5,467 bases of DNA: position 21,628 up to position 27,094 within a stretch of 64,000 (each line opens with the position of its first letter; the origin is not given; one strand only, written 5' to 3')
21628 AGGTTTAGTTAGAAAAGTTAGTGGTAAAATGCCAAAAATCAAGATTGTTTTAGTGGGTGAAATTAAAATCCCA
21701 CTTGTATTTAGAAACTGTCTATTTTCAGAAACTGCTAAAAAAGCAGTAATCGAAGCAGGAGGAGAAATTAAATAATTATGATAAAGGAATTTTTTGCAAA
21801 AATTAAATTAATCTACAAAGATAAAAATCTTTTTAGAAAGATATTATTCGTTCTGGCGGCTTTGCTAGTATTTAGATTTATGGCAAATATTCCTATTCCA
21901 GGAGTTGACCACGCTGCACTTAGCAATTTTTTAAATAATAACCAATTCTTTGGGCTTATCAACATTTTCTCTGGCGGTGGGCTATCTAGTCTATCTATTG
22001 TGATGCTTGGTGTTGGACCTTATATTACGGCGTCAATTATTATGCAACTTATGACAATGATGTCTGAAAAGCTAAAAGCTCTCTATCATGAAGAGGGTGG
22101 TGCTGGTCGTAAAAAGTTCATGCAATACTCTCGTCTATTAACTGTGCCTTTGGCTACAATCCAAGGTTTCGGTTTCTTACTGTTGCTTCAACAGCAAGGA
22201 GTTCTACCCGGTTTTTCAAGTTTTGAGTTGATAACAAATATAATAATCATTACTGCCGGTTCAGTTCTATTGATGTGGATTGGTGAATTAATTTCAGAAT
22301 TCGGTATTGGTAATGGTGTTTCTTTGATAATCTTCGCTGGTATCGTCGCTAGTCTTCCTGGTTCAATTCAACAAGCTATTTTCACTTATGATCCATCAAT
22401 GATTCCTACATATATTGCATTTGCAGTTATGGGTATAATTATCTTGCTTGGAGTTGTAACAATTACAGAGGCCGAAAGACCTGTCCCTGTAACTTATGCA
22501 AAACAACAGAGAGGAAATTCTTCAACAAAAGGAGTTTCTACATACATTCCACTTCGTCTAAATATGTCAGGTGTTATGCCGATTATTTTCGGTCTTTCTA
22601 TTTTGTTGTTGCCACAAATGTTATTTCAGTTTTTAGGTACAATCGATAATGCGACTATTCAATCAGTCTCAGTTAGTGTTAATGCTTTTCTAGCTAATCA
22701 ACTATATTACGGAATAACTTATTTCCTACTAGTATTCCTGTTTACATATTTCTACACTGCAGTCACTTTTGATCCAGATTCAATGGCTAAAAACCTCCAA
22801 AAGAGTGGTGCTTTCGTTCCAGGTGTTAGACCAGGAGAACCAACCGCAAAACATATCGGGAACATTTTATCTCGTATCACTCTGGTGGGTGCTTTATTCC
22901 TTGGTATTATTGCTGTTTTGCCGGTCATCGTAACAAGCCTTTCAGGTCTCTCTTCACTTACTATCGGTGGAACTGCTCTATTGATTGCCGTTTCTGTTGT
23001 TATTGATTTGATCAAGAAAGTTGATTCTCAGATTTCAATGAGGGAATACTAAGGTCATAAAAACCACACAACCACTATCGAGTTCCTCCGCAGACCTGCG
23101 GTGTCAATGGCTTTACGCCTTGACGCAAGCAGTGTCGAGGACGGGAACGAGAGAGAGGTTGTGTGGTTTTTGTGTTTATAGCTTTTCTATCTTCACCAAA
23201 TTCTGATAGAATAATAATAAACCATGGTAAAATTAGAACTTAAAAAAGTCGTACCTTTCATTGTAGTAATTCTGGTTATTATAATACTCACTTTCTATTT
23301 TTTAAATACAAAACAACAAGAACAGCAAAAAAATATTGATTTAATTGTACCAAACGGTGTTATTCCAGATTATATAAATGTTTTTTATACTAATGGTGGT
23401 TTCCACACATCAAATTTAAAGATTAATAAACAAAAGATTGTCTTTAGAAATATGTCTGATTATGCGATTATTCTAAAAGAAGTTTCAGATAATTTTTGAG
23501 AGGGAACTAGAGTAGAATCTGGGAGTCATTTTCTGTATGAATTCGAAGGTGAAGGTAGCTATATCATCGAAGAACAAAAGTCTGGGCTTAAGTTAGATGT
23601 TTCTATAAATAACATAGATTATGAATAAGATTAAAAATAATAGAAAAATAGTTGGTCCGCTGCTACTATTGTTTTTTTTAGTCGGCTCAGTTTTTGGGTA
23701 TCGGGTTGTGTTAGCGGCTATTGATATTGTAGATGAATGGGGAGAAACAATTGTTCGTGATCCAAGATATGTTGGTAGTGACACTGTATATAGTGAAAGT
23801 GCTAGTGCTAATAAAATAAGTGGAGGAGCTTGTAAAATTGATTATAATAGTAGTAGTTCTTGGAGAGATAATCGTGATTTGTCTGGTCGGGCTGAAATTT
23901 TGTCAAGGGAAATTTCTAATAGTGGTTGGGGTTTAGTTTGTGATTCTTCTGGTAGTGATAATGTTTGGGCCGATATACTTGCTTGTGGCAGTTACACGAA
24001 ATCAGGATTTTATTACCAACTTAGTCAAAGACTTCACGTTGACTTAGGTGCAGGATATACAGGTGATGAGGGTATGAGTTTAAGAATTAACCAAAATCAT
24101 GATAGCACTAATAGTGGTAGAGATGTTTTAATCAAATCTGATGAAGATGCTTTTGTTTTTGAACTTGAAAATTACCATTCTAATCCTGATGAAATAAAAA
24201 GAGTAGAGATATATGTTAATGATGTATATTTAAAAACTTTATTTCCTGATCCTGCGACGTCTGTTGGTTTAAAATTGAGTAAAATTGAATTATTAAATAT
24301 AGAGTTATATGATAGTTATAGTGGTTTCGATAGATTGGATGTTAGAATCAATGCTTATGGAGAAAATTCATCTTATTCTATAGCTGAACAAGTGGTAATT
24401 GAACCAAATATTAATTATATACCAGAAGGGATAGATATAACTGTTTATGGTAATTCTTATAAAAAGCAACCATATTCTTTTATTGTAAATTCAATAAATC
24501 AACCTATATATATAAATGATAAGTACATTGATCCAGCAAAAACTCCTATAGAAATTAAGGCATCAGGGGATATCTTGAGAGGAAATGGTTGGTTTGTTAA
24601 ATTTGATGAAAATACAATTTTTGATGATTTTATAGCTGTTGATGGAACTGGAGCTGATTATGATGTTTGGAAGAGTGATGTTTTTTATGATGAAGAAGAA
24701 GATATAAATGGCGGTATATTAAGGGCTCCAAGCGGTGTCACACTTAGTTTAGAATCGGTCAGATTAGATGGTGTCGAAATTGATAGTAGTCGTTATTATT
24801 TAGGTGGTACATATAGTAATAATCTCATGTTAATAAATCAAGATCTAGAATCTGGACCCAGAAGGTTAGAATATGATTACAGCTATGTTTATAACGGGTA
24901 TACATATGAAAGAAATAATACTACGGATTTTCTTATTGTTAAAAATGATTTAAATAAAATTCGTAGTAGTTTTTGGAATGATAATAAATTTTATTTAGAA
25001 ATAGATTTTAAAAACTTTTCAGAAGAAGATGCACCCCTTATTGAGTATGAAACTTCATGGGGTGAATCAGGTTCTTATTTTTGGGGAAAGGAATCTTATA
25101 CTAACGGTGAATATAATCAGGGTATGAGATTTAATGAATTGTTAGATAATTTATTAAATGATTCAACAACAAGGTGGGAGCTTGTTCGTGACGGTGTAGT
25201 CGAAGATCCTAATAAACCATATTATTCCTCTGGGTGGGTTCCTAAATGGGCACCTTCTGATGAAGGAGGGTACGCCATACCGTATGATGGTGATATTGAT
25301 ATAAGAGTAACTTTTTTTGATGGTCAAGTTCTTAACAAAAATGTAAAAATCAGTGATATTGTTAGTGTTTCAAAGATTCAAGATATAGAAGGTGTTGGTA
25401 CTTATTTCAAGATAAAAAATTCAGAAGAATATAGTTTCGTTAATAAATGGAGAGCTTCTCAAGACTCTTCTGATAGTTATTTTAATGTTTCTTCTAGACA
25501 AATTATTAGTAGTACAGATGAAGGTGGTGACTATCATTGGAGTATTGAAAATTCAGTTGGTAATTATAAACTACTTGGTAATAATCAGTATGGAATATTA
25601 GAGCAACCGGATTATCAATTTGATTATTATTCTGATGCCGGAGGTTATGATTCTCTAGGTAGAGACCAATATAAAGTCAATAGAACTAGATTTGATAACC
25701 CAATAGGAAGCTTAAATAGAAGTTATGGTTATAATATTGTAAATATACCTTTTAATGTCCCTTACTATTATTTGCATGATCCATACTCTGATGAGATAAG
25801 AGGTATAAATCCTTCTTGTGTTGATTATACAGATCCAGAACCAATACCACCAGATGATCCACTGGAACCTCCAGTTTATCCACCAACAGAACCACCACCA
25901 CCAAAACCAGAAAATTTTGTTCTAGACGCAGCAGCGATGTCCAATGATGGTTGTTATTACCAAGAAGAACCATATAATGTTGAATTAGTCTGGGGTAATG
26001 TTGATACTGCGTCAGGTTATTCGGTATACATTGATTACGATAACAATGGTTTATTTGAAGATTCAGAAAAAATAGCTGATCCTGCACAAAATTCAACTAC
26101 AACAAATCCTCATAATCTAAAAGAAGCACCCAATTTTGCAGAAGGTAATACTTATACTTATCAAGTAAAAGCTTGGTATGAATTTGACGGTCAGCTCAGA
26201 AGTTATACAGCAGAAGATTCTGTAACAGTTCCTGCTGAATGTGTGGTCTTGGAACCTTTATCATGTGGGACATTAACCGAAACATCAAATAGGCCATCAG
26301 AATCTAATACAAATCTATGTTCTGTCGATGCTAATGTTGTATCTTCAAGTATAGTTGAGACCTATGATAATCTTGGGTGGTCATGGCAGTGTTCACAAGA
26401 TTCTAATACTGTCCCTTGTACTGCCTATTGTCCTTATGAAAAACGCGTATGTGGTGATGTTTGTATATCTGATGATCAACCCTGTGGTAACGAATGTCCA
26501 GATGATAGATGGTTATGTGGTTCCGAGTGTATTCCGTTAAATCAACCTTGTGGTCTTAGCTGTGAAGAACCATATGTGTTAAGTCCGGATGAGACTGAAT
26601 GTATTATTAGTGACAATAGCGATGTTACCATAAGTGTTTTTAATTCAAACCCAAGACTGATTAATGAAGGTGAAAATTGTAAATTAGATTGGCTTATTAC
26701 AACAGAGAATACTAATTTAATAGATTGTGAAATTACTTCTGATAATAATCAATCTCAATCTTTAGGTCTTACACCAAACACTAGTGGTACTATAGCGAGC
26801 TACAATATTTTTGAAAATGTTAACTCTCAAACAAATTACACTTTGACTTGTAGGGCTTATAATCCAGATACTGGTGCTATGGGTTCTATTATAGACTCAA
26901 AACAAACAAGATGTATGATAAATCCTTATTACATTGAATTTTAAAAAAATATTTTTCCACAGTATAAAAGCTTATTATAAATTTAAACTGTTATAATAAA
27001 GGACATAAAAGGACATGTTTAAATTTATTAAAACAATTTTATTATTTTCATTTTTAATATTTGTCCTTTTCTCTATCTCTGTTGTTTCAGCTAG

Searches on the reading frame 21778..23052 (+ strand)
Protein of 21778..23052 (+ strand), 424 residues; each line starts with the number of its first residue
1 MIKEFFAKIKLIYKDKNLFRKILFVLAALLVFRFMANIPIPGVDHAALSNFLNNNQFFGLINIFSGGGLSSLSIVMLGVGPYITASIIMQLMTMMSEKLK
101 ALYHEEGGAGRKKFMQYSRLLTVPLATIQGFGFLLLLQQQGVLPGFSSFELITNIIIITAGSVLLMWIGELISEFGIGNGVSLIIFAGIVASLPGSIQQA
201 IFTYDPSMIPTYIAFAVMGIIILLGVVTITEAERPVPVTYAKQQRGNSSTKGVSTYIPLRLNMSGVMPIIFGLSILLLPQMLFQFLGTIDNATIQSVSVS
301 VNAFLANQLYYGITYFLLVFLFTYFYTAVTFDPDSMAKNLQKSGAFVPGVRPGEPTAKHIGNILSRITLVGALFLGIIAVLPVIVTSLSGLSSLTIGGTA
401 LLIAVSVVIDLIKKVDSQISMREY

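Call 15: find_encoding_contigs(protein=window:21778-23052:+, flank=10000, max_places=10)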
Protein window:21778-23052:+ (424 aa): 24 contigs read that carry it; 2 places shown.
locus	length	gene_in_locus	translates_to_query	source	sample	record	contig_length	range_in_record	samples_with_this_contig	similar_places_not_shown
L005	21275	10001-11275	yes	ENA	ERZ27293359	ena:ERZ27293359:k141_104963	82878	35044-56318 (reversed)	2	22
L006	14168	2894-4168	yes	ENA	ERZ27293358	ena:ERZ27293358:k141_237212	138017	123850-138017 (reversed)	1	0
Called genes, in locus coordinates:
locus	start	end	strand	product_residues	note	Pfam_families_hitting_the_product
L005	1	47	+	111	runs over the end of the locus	PF00338:Ribosomal_S10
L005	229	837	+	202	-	PF00297:Ribosomal_L3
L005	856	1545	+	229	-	PF00573:Ribosomal_L4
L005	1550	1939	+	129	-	PF00276:Ribosomal_L23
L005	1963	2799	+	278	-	PF00181:Ribosomal_L2_N, PF03947:Ribosomal_L2_C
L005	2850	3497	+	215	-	-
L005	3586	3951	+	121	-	PF00203:Ribosomal_S19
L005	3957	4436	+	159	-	PF00237:Ribosomal_L22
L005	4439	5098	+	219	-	PF07650:KH_2, PF00189:Ribosomal_S3_C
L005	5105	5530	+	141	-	PF00252:Ribosomal_L16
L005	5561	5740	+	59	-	PF00831:Ribosomal_L29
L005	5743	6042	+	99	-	PF00366:Ribosomal_S17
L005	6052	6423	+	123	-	PF00238:Ribosomal_L14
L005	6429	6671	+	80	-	PF00467:KOW (weak), PF17136:ribosomal_L24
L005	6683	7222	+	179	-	PF00281:Ribosomal_L5, PF00673:Ribosomal_L5_C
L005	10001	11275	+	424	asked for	PF00344:SecY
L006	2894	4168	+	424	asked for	PF00344:SecY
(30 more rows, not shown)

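Call 29: find_homologous_proteins(query=window:21778-23052:+, max_evalue=1e-60)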
Query window:21778-23052:+ (424 aa): 8000 proteins with E <= 1e-60 among 8000 candidates; the best 120 are listed.
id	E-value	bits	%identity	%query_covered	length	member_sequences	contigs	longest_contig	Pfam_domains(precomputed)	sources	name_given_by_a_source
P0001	1.4e-261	885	100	100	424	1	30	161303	PF00344.26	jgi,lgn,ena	-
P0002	8.2e-261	883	100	100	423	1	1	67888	PF00344.26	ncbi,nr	ncbi:preprotein translocase subunit SecY [Candidatus Parcubacteria bacterium]|nr:preprotein transloc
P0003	3.1e-245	831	92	100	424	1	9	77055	PF00344.26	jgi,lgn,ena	jgi:preprotein translocase subunit SecY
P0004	1.1e-244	830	92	100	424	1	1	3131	PF00344.26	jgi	jgi:preprotein translocase subunit SecY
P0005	1.3e-244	829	92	100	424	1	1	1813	PF00344.26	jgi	jgi:preprotein translocase subunit SecY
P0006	2.1e-244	829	92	100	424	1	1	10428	PF00344.26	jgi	jgi:preprotein translocase subunit SecY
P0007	6.8e-244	827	92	100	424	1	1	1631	PF00344.26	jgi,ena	-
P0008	9.4e-242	820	91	100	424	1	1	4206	PF00344.26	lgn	-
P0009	3.1e-235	799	88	100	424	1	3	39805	PF00344.26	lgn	-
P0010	2.4e-233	792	87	100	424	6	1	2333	PF00344.26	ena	-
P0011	3.4e-233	792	87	100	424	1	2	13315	PF00344.26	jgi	jgi:preprotein translocase subunit SecY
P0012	6.1e-228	775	86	100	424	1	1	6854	PF00344.26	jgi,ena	-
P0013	2.2e-216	736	85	98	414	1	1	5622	PF00344.26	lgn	-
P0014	2.3e-216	736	85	98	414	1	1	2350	PF00344.26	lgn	-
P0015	1.7e-215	734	82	100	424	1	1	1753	PF00344.26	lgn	-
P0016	1.8e-215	733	81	100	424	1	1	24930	PF00344.26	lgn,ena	-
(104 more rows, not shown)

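Call 30: find_encoding_contigs(protein=P0003, flank=10000, max_places=4)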
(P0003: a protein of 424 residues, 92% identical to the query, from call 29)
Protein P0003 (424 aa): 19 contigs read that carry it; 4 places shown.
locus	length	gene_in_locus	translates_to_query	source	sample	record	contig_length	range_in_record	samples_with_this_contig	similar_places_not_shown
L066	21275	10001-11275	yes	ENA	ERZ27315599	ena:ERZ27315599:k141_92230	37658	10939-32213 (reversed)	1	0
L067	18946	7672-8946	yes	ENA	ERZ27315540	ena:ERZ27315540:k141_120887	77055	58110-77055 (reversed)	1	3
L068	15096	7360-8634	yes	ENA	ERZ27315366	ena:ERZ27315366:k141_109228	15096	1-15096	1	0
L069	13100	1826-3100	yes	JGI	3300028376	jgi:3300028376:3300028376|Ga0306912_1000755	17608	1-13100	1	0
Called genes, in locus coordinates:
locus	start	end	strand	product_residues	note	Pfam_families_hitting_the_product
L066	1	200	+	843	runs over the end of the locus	PF07517:SecA_DEAD, PF01043:SecA_PP_bind, PF21090:P-loop_SecA, PF07516:SecA_SW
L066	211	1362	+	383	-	PF26514:DUF8173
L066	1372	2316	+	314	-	PF03690:MYG1_exonuc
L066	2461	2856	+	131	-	PF07963:N_methyl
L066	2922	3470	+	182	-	PF20108:DUF6498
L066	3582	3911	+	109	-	PF00203:Ribosomal_S19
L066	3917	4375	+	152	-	PF00237:Ribosomal_L22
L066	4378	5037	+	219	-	PF07650:KH_2, PF13083:KH_KhpA-B (weak), PF00189:Ribosomal_S3_C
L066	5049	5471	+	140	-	PF00252:Ribosomal_L16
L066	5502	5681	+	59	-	PF00831:Ribosomal_L29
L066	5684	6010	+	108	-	-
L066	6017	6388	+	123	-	PF00238:Ribosomal_L14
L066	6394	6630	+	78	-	PF00467:KOW, PF17136:ribosomal_L24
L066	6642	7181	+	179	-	PF00281:Ribosomal_L5, PF00673:Ribosomal_L5_C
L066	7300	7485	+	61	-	PF00253:Ribosomal_S14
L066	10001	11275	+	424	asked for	PF00344:SecY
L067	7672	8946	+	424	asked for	PF00344:SecY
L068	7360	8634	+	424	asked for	PF00344:SecY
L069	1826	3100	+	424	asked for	PF00344:SecY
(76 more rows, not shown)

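Call 31: find_encoding_contigs(protein=P0009, flank=10000, max_places=3)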
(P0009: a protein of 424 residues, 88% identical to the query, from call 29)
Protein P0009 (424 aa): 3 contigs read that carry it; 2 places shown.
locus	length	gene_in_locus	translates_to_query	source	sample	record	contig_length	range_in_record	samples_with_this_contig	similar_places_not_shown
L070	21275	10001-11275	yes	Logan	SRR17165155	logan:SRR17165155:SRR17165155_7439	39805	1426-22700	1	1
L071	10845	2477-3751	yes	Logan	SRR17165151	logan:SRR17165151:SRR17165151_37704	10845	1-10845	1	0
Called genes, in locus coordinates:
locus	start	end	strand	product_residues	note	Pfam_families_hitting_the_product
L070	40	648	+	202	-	PF00297:Ribosomal_L3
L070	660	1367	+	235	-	PF00573:Ribosomal_L4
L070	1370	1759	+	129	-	PF00276:Ribosomal_L23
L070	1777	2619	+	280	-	PF00181:Ribosomal_L2_N, PF03947:Ribosomal_L2_C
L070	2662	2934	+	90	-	-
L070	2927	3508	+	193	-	PF07963:N_methyl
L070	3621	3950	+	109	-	PF00203:Ribosomal_S19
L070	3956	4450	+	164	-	PF00237:Ribosomal_L22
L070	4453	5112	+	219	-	PF07650:KH_2, PF13083:KH_KhpA-B (weak), PF00189:Ribosomal_S3_C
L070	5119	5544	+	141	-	PF00252:Ribosomal_L16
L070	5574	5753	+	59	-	PF00831:Ribosomal_L29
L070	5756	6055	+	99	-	PF00366:Ribosomal_S17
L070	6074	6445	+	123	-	PF00238:Ribosomal_L14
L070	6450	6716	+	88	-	PF00467:KOW, PF17136:ribosomal_L24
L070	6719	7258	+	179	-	PF00281:Ribosomal_L5, PF00673:Ribosomal_L5_C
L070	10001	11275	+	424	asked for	PF00344:SecY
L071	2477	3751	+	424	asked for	PF00344:SecY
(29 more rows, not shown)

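Call 32: find_encoding_contigs(protein=P0016, flank=10000, max_places=3)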
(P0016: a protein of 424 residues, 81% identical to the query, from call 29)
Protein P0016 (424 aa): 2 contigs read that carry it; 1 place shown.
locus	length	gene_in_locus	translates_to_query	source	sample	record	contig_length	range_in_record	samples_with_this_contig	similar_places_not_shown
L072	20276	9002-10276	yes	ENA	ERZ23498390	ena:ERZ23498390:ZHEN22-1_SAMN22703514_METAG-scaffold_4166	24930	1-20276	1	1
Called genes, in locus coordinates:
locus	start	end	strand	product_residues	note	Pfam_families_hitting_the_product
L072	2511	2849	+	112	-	PF00203:Ribosomal_S19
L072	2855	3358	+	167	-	PF00237:Ribosomal_L22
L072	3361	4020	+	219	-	PF07650:KH_2, PF00189:Ribosomal_S3_C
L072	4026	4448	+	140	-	PF00252:Ribosomal_L16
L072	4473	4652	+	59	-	PF00831:Ribosomal_L29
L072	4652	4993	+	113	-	PF00366:Ribosomal_S17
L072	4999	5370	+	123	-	PF00238:Ribosomal_L14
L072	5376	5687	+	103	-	PF00467:KOW, PF17136:ribosomal_L24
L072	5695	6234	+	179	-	PF00281:Ribosomal_L5, PF00673:Ribosomal_L5_C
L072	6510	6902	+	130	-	PF00410:Ribosomal_S8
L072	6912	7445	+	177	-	PF00347:Ribosomal_L6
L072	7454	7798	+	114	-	PF00861:Ribosomal_L18p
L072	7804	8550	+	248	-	-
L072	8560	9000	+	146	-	PF00828:Ribosomal_L27A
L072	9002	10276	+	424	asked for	PF00344:SecY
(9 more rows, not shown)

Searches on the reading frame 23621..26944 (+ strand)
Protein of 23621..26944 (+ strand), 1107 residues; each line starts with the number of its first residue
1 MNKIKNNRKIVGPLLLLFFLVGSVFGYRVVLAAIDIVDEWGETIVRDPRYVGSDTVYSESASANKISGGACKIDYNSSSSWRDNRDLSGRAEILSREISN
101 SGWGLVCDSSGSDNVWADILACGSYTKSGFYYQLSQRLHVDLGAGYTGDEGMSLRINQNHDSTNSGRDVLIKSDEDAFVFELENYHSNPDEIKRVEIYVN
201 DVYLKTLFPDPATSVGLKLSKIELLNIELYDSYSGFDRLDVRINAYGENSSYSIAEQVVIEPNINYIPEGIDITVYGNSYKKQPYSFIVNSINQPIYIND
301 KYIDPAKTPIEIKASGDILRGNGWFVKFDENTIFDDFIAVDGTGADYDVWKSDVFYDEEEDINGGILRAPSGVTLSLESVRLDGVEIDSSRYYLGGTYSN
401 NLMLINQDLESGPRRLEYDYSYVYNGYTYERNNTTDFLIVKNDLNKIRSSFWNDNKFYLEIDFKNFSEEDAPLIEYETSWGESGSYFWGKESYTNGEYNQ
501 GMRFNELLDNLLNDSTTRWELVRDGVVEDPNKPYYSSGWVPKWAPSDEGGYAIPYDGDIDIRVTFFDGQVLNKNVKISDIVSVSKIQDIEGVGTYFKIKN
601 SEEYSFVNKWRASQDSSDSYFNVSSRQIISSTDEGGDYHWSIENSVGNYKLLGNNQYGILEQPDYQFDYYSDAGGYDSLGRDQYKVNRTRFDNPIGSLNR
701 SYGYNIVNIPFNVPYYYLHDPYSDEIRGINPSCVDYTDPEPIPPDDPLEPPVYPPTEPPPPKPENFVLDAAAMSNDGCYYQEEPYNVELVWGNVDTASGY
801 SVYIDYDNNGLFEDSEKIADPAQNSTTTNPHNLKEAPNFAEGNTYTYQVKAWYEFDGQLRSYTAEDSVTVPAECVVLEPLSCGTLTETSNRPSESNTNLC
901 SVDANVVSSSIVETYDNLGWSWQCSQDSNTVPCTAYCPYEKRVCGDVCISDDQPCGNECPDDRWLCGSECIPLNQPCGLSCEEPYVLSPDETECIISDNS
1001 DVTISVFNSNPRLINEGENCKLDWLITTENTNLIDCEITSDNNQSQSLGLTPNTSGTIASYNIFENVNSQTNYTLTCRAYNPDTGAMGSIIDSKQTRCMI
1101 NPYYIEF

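Call 59: search_protein_families(library=pfam, proteins=[window:23621-26944:+], max_evalue=0.01)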
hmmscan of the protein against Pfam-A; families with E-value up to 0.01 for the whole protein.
window:23621-26944:+ (1107 aa): 1 family
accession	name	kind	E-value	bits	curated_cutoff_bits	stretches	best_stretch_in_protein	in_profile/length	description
PF20009.4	GEVED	-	0.00047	21.4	24.4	1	800-849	2-51/78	GEVED domain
